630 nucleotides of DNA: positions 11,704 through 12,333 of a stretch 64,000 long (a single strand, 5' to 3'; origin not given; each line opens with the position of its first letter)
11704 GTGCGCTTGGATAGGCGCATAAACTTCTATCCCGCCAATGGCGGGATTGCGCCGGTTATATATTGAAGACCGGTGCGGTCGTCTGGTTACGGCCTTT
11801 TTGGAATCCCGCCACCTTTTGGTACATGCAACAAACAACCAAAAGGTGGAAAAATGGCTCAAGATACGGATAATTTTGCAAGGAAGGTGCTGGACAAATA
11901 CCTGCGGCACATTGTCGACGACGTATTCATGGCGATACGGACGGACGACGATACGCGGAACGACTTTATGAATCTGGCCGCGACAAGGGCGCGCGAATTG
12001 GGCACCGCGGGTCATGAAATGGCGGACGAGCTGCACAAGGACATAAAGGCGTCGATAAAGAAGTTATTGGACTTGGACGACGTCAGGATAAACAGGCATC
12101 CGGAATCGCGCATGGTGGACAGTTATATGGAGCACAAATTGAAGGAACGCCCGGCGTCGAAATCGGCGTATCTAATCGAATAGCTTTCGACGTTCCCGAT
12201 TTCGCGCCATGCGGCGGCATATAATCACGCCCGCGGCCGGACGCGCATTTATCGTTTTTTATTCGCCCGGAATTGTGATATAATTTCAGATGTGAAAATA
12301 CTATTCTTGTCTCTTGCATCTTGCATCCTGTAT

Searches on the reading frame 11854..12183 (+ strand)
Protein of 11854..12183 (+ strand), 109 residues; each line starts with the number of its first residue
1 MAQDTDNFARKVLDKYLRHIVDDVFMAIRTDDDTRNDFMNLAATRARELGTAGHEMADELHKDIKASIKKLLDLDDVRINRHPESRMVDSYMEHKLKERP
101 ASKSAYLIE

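Call 11: search_protein_families(library=pfam, proteins=[window:11854-12183:+], max_evalue=1)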
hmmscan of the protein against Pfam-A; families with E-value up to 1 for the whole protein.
window:11854-12183:+ (109 aa): 2 families
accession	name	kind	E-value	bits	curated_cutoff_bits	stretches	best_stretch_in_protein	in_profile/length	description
PF01960.23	ArgJ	-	0.02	14.1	32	1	8-71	179-241/377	ArgJ family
PF06244.18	Ccdc124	-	0.069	13.9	24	1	62-97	13-47/82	Coiled-coil domain-containing protein 124 /Oxs1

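Call 13: find_homologous_proteins(query=window:11854-12180:+, max_evalue=0.001)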
Query window:11854-12180:+ (109 aa): 1 proteins with E <= 0.001 among 6 candidates.
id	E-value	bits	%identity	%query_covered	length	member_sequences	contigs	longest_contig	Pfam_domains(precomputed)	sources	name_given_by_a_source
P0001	1.7e-63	229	100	100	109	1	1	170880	-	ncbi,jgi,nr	ncbi:MAG: hypothetical protein LBT45_01090 [Rickettsiales bacterium]|jgi:hypothetical protein|nr:hyp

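Call 26: search_protein_representatives(alignment_id=A3)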
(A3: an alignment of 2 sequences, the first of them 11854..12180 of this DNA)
Query: 2 sequences, 110 profile positions. Proteins with E-value up to 0.001 (for the whole library): 26; up to 1e-10: 3; up to 1e-30: 1. The best 26 are listed.
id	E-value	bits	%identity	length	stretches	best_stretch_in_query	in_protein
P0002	3.9e-48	178.5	-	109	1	1-104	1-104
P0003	4.0e-18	81.9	-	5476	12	22-74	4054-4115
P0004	2.6e-13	66.4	-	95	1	1-99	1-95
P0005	4.9e-08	49.5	-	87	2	1-45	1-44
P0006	2.9e-07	47.0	-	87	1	5-95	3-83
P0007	7.2e-07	45.7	-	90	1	6-97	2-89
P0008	1.2e-06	45.0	-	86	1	5-93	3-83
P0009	2.1e-06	44.2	-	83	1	4-96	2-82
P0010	2.3e-05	40.9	-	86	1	6-98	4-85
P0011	2.3e-05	40.9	-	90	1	6-98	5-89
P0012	5.8e-05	39.6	-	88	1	4-99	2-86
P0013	7.4e-05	39.2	-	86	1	4-97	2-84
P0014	9.9e-05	38.8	-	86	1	4-98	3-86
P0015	1.7e-04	38.1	-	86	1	6-96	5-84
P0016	1.8e-04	38.0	-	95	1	4-99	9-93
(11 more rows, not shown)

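Call 29: search_protein_families(library=pfam, alignment_id=A4, max_evalue=0.1)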
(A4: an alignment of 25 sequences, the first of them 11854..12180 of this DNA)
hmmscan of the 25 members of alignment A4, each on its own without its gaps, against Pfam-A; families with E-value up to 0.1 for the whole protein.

A. member 1, window:11854-12180:+ (109 aa): 2 families
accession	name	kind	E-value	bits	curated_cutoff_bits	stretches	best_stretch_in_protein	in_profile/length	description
PF01960.23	ArgJ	-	0.02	14.1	32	1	8-71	179-241/377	ArgJ family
PF06244.18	Ccdc124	-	0.069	13.9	24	1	62-97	13-47/82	Coiled-coil domain-containing protein 124 /Oxs1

B. families by the number of members that match (of 25 scanned): 17 families
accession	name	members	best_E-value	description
PF14278.11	TetR_C_8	2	0.0014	Transcriptional regulator C-terminal region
PF20279.3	CTD12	2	0.0049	C-terminal domain 12 of the ABC-three component (ABC-3C) systems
PF07393.17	Sec10_HB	1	0.0017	Exocyst complex component Sec10-like, alpha-helical bundle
PF20217.3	DUF6577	1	0.0054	Family of unknown function (DUF6577)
PF04700.17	Baculo_gp41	1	0.014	Structural glycoprotein p40/gp41 conserved region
PF21486.3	NUP120_helical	1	0.019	Nucleoporin NUP120, helical domain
PF01960.23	ArgJ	1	0.02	ArgJ family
PF19343.5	HAM1_N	1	0.021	HAM1-like, N-terminal domain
PF23725.1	Dredd_N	1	0.04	Caspase-8, N-terminal domain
PF03338.20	Pox_J1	1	0.065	Poxvirus J1 protein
PF24616.1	DUF7624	1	0.066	Domain of unknown function (DUF7624)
PF06244.18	Ccdc124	1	0.069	Coiled-coil domain-containing protein 124 /Oxs1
PF24715.1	YxiF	1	0.076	YxiF protein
PF21371.2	Apc5_N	1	0.078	Anaphase-promoting complex subunit 5, N-terminal domain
PF13993.11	YccJ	1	0.082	YccJ-like protein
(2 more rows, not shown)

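Call 30: search_protein_families(library=padloc, alignment_id=A4, max_evalue=0.1)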
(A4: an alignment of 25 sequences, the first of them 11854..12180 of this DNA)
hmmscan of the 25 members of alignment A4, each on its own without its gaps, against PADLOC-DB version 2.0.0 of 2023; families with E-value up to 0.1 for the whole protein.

A. member 1, window:11854-12180:+ (109 aa): 1 family
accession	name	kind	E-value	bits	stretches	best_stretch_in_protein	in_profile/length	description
PDLC02658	DndB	-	0.0052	13.9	1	30-88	260-318/356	DndB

B. families by the number of members that match (of 25 scanned): 11 families
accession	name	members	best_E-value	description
PDLC02235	AbiEi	1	0.00089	AbiEi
PDLC04877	PDC-S05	1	0.0013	-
PDLC02794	SspF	1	0.0017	SspF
PDLC00386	SduA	1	0.0043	DUF4263 domain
PDLC01513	Cas8a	1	0.0046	CAS-I-A; effector_LS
PDLC02658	DndB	1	0.0052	DndB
PDLC03756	RT_UG19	1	0.0076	DRT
PDLC03855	LmuA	1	0.0077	-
PDLC02721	PbeC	1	0.011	PbeC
PDLC04181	HEC-01A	1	0.019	-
PDLC01488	Cas11a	1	0.021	CAS-I-A; effector_SS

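Call 31: search_protein_families(library=ncbifam, alignment_id=A4, max_evalue=0.1)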
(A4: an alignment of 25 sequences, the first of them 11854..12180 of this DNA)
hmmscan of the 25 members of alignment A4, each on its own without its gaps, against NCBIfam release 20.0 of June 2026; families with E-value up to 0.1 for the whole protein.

A. member 1, window:11854-12180:+ (109 aa): 2 families
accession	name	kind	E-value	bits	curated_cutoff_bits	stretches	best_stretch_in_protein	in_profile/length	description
TIGR03233.1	DNA_S_dndB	equivalog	0.0058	15.7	328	1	28-88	256-317/355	DNA sulfur modification protein DndB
NF003802.0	PRK05388.1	equivalog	0.036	12.6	351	1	8-71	197-262/400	bifunctional glutamate N-acetyltransferase/amino-acid acetyltransferase ArgJ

B. families by the number of members that match (of 25 scanned): 11 families
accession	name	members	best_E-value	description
TIGR03233.1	DNA_S_dndB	1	0.0058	DNA sulfur modification protein DndB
NF008256.0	PRK11027.2-3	1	0.019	hypothetical protein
NF033154.1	endonuc_SmrA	1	0.02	DNA endonuclease SmrA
NF011092.0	PRK14515.1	1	0.021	aspartate ammonia-lyase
NF001067.0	PRK00118.1-2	1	0.027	putative DNA-binding protein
TIGR01975.1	isoAsp_dipep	1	0.03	beta-aspartyl-peptidase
NF003802.0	PRK05388.1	1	0.036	bifunctional glutamate N-acetyltransferase/amino-acid acetyltransferase ArgJ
NF006673.0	PRK09222.1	1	0.07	NADP-dependent isocitrate dehydrogenase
TIGR04180.1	EDH_00030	1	0.073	NAD-dependent 4,6-dehydratase LegB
NF008685.0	PRK11702.1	1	0.085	hypothetical protein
NF009991.0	PRK13460.1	1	0.086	F0F1 ATP synthase subunit B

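Call 34: find_homologous_proteins(query=A4, max_evalue=0.001)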
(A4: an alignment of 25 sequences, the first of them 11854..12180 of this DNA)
Query A4 (25 sequences) (109 aa, profile of the alignment): 198 proteins with E <= 0.001 among 1191 candidates; the best 120 are listed.
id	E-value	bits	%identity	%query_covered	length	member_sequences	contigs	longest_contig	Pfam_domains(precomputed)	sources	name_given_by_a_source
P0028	7.9e-31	124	26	83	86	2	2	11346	-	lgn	-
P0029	2.8e-30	122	26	83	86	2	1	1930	-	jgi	jgi:hypothetical protein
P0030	1.8e-29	120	28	83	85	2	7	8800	-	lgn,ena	-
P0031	1.9e-29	119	-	-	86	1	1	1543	-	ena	-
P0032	2.7e-29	119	26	81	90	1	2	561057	-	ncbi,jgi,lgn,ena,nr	ncbi:MAG: hypothetical protein KJ571_06930 [Bacteroidetes bacterium]|nr:hypothetical protein [Bacter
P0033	2.9e-29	119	-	-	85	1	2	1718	-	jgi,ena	jgi:hypothetical protein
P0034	2.9e-29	119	-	-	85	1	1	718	-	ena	-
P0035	7.8e-29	118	31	85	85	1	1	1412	-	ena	-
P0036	8.7e-29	117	30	85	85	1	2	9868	-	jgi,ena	-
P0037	1.1e-28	117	27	84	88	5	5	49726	-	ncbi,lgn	-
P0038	1.2e-28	117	29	80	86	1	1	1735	-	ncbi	-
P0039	1.4e-28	117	-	-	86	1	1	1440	-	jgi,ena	-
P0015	1.5e-28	117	23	84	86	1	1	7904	-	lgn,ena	-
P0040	1.9e-28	116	27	83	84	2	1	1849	-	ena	-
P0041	1.9e-28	116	24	84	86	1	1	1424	-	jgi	-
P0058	7.5e-28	114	24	83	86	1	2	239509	-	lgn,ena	-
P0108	2.1e-25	107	21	82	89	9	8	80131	-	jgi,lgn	-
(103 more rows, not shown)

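Call 35: find_encoding_contigs(protein=P0002, flank=3000, max_places=6)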
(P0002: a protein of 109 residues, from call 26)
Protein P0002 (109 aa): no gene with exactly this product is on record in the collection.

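Call 36: find_encoding_contigs(protein=P0004, flank=3000, max_places=6)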
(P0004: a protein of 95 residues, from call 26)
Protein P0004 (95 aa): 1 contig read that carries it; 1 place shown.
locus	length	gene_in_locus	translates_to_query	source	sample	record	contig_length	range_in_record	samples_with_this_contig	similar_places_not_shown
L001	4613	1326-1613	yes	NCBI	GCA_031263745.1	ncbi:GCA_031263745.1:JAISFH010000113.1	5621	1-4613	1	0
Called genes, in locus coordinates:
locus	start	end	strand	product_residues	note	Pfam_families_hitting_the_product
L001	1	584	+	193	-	?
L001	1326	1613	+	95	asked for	-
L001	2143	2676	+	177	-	PF01569:PAP2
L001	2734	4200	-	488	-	PF01676:Metalloenzyme, PF06415:iPGM_N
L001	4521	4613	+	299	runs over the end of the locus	PF01501:Glyco_transf_8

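Call 38: find_encoding_contigs(protein=P0032, flank=3000, max_places=3)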
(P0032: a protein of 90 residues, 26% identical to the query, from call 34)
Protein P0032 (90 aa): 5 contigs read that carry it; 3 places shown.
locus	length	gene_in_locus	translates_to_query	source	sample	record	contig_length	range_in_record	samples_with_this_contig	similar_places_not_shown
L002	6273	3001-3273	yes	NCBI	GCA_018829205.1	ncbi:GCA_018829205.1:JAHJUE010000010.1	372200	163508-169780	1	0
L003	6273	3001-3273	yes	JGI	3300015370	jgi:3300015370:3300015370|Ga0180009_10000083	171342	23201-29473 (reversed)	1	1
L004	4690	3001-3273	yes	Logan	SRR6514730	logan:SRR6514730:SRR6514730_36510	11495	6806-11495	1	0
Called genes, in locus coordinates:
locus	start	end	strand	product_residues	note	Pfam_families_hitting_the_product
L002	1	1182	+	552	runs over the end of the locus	PF12161:HsdM_N, PF02384:N6_Mtase, PF01170:UPF0020, PF07669:Eco57I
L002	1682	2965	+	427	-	PF01420:Methylase_S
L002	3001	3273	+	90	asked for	-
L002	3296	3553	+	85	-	-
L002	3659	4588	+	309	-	PF14088:DUF4268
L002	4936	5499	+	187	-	PF01797:Y1_Tnp (weak)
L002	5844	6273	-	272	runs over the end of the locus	PF00582:Usp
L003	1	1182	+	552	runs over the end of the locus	PF12161:HsdM_N, PF02384:N6_Mtase, PF01170:UPF0020, PF07669:Eco57I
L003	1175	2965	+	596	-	PF01420:Methylase_S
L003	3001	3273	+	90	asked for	-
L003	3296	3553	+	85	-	-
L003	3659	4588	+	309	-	PF14088:DUF4268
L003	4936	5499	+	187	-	PF01797:Y1_Tnp (weak)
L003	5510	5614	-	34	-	-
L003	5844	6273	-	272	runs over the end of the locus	PF00582:Usp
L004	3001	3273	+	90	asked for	-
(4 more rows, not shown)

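Call 39: find_encoding_contigs(protein=P0058, flank=3000, max_places=3)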
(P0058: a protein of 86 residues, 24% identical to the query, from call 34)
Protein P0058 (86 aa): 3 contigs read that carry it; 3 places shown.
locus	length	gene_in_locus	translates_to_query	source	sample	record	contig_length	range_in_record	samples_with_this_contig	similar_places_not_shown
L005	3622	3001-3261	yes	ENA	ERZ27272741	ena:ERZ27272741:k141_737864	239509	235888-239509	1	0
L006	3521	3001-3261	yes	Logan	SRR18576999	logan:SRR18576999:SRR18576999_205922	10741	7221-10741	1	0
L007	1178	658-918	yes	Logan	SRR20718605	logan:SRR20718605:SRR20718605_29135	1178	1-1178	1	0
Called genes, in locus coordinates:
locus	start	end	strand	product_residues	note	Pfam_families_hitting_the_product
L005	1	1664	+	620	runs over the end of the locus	PF02463:SMC_N (weak), PF13175:AAA_15, PF13304:AAA_21, PF13175:AAA_15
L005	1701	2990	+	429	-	-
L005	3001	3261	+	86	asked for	-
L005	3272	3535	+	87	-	-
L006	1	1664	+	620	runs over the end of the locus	PF02463:SMC_N (weak), PF13175:AAA_15, PF13304:AAA_21, PF13175:AAA_15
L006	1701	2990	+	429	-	-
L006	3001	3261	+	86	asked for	-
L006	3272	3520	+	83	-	?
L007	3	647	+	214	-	?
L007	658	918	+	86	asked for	-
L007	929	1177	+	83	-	?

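Call 40: find_encoding_contigs(protein=P0037, flank=3000, max_places=5)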
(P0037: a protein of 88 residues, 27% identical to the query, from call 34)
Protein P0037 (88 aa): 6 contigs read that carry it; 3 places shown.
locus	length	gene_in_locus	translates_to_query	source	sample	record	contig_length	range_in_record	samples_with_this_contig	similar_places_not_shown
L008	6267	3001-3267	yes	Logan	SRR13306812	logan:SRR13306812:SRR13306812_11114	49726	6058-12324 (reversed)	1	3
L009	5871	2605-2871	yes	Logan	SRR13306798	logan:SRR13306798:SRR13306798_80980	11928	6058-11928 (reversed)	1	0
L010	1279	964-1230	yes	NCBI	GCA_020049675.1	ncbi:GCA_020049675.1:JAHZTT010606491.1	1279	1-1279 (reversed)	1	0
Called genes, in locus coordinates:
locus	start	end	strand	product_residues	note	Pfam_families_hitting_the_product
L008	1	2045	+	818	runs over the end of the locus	-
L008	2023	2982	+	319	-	-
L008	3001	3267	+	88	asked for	-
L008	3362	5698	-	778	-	PF01751:Toprim, PF01131:Topoisom_bac, PF13368:Toprim_C_rpt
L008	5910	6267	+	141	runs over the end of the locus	PF01475:FUR, PF03965:Penicillinase_R (weak)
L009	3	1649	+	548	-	?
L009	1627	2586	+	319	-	-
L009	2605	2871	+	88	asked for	-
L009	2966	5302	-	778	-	PF01751:Toprim, PF01131:Topoisom_bac, PF13368:Toprim_C_rpt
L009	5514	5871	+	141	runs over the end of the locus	PF01475:FUR, PF03965:Penicillinase_R (weak)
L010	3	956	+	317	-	?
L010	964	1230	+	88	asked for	-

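Call 41: find_encoding_contigs(protein=P0108, flank=3000, max_places=5)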
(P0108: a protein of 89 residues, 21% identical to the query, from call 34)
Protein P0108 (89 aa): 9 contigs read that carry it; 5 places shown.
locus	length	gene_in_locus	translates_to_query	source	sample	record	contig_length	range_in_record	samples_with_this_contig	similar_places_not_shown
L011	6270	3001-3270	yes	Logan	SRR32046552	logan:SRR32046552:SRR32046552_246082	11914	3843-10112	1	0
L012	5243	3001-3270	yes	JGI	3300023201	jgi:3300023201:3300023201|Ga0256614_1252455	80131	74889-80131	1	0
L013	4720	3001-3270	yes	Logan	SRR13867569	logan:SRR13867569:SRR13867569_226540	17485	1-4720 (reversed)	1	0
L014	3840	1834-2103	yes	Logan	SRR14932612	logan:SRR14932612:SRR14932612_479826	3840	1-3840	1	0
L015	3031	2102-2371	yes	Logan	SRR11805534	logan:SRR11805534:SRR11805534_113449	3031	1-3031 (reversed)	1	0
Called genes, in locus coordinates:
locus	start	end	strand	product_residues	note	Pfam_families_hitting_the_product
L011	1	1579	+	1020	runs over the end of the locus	PF02384:N6_Mtase, PF20473:MmeI_Mtase (weak), PF07669:Eco57I (weak), PF18135:Type_ISP_C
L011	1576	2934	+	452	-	-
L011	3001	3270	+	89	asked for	-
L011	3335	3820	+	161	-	-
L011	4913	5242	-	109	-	-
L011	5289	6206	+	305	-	-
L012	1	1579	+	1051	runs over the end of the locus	PF02384:N6_Mtase, PF20473:MmeI_Mtase, PF07669:Eco57I, PF18135:Type_ISP_C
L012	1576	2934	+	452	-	-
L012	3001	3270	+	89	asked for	-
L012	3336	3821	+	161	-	-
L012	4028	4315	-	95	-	-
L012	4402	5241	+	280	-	?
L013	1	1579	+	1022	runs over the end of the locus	PF02384:N6_Mtase, PF20473:MmeI_Mtase (weak), PF07669:Eco57I (weak), PF18135:Type_ISP_C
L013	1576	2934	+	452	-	-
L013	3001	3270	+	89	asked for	-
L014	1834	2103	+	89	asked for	-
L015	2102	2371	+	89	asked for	-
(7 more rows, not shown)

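Call 45: find_related_loci(query=A6, collection=genome_contigs, flank=3000)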
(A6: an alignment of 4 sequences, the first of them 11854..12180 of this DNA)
Query A6 (109 aa) in genome_contigs; peptide patterns used: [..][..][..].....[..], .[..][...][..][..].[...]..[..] (x = any residue, [..] = any of these).
102 stretches matched a pattern; 1 encode a relative of the query (tblastn E <= 1e-3); 1 distinct loci.
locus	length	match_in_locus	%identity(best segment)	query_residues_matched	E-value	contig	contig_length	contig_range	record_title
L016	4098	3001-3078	62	8-33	2e-7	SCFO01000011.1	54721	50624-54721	Halobacillus fulvus strain SKP4-6 NODE_11_length_54721_cov_87.4479, whole genome shotgun sequence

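Call 46: find_homologous_proteins(query=A6, max_evalue=0.001)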
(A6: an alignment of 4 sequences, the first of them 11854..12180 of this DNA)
Query A6 (4 sequences) (109 aa, profile of the alignment): 7 proteins with E <= 0.001 among 1263 candidates.
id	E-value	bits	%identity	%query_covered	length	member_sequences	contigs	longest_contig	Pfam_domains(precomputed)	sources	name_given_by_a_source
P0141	3.1e-50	187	46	95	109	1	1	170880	-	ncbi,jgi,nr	ncbi:MAG: hypothetical protein LBT45_01310 [Rickettsiales bacterium]|jgi:hypothetical protein|nr:hyp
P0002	1.0e-49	185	45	96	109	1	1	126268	-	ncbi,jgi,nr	ncbi:MAG: hypothetical protein LBT45_03985 [Rickettsiales bacterium]|jgi:hypothetical protein|nr:hyp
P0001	1.1e-48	182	100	100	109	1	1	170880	-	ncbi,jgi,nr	ncbi:MAG: hypothetical protein LBT45_01090 [Rickettsiales bacterium]|jgi:hypothetical protein|nr:hyp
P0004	1.6e-38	149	38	90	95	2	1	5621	-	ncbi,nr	ncbi:MAG: hypothetical protein LBL21_04740 [Rickettsiales bacterium]|nr:hypothetical protein [Ricket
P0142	3.3e-32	129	43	90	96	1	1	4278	-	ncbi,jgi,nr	ncbi:MAG: hypothetical protein LBL21_01440 [Rickettsiales bacterium]|jgi:hypothetical protein|nr:hyp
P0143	5.0e-32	128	40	95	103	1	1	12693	-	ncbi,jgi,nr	ncbi:MAG: hypothetical protein LBL21_04415 [Rickettsiales bacterium]|jgi:hypothetical protein|nr:hyp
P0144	4.4e-31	125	43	94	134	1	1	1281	-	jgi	jgi:hypothetical protein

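Call 47: find_encoding_contigs(protein=P0142, flank=3000, max_places=4)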
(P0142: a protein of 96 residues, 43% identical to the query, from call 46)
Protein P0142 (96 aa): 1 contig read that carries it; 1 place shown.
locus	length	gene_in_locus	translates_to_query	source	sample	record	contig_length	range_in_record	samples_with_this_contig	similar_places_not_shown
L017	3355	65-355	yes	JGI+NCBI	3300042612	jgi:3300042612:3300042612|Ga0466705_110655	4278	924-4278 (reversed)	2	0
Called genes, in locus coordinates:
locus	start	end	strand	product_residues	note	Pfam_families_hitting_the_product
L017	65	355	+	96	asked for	-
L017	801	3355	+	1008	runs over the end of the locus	PF00133:tRNA-synt_1, PF09334:tRNA-synt_1g (faint), PF08264:Anticodon_1, PF19302:DUF5915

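Call 48: find_encoding_contigs(protein=P0143, flank=3000, max_places=4)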
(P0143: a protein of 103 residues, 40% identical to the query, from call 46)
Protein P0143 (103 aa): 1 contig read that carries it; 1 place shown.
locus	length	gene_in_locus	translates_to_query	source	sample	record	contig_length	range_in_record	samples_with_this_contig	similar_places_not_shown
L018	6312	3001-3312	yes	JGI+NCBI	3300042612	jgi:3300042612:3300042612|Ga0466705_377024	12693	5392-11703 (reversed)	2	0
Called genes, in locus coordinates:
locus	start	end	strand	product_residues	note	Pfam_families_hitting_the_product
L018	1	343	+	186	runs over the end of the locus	-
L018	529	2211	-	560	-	PF13509:S1_2 (faint), PF23459:S1_RRP5 (faint), PF21710:Spt6_S1 (faint), PF00575:S1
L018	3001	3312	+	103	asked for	-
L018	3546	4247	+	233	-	PF22769:DCD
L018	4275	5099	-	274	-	PF01790:LGT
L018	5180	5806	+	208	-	PF01027:Bax1-I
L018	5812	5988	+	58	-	PF12797:Fer4_2 (weak), PF13237:Fer4_10, PF14697:Fer4_21, PF00037:Fer4, PF12837:Fer4_6 (weak), PF12838:Fer4_7, PF13187:Fer4_9 (weak), PF12797:Fer4_2 (weak), +4 more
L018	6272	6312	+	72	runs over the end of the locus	-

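Call 49: find_encoding_contigs(protein=P0144, flank=3000, max_places=4)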
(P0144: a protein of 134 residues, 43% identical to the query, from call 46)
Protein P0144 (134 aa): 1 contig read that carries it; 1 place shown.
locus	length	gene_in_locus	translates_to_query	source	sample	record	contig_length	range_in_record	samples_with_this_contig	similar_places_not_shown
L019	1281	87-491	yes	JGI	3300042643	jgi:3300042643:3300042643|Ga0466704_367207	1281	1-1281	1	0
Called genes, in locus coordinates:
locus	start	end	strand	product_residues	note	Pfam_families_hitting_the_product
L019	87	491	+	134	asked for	-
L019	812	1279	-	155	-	?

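Call 54: find_related_loci(query=A7, collection=metagenome_contigs, flank=2500)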
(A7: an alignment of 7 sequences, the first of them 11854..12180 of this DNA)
Query A7 (109 aa) in metagenome_contigs; peptide patterns used: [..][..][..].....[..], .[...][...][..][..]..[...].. (x = any residue, [..] = any of these).
190 stretches matched a pattern, but none encodes a relative of the query by tblastn (E <= 1e-3).

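Call 101: predict_structure(alignment_id=A4)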
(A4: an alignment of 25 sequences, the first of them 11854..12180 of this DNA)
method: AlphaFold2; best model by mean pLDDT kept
length: 109 residues; sequences in the alignment: 25
mean_pLDDT: 88.0   pTM: 0.75
mean pLDDT of the five models: 88.0, 87.5, 87.3, 86.0, 86.0
residues with pLDDT >= 90: 73; 70-90: 24; 50-70: 9; < 50: 3
segments of 3 or more residues with pLDDT < 50: 105-107
pLDDT, mean of each block of 10 residues (from residue 1): 81 94 95 94 89 85 95 96 92 90 52
secondary structure, 60 per line:
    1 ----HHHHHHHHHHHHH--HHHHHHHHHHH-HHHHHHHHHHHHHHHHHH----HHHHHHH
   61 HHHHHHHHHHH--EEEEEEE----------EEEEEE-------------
elements in order: H5-17 H20-30 H32-49 H54-71 E74-80 E91-96

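Call 104: fold_search(model_id=the predicted structure, library=pdb)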
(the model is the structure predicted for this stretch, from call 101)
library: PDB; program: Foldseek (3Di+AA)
matches with E <= 10: 42; with E <= 0.001: 0
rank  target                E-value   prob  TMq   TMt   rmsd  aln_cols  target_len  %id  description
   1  2ob0_C                2.4e+00  0.06  0.24  0.18  13.9        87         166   11  Human MAK3 homolog in complex with Acetyl-CoA (released 2006-12-26)
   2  4v5z_Bs               3.4e+00  0.04  0.18  0.22   4.3        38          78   26  Structure of a mammalian 80S ribosome obtained by docking homology models of the RNA and proteins into an 8.7 A cryo- (released 2014-07-09)
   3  2ww9_K                4.4e+00  0.06  0.21  0.25   3.8        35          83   20  Cryo-EM structure of the active yeast Ssh1 complex bound to the yeast 80S ribosome (released 2009-12-08)
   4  7bt6_X                4.4e+00  0.03  0.18  0.21   4.4        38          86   21  Cryo-EM structure of pre-60S ribosome from Saccharomyces cerevisiae rpl4delta63-87 strain at 3.12 Angstroms resolution (released 2020-10-28)
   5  3j6x_65               4.7e+00  0.03  0.19  0.17   6.2        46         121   17  S. cerevisiae 80S ribosome bound with Taura syndrome virus (TSV) IRES, 5 degree rotation (Class II) (released 2014-06-11)
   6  8rwv_D                4.7e+00  0.02  0.22  0.09  11.3       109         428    9  Human OCCM DNA licensing intermediate (released 2025-02-05)
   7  3j7o_d                5.0e+00  0.05  0.24  0.24  12.2        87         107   14  Structure of the mammalian 60S ribosomal subunit (released 2014-09-03)
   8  4v7r_BW               5.3e+00  0.03  0.20  0.23   3.8        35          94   20  Yeast 80S ribosome. (released 2014-07-09)
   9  7qri_MODEL_1_A        5.3e+00  0.02  0.15  0.16   6.0        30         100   13  Regulatory domain dimer of tryptophan hydroxylase 2 in complex with L-Phe (released 2023-05-03)
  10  1zt2_B                5.3e+00  0.01  0.15  0.11  11.7        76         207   17  Heterodimeric structure of the core primase. (released 2005-11-08)
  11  2vju_B                6.1e+00  0.08  0.26  0.22   3.9        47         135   13  Crystal structure of the IS608 transposase in complex with the complete Right end 35-mer DNA and manganese (released 2008-02-19)
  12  9hcd_f                6.1e+00  0.04  0.20  0.24   6.7        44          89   11  Mouse mitoribosome large subunit assembly intermediate (with uL16m) bound to MRM3-dimer, DDX28 and the MALSU-L0R8F8-mt (released 2025-06-11)
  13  6d5y                  6.5e+00  0.03  0.17  0.07   6.1        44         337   23  Crystal structure of ERK2 G169D mutant (released 2019-02-27)
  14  5xy3_X                6.5e+00  0.02  0.21  0.22   4.2        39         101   18  Large subunit of Trichomonas vaginalis ribosome (released 2017-08-30)
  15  4i5h                  7.0e+00  0.02  0.18  0.08   6.8        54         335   17  Crystal Structure of a Double Mutant Rat Erk2 Complexed With a Type II Quinazoline Inhibitor (released 2013-07-10)
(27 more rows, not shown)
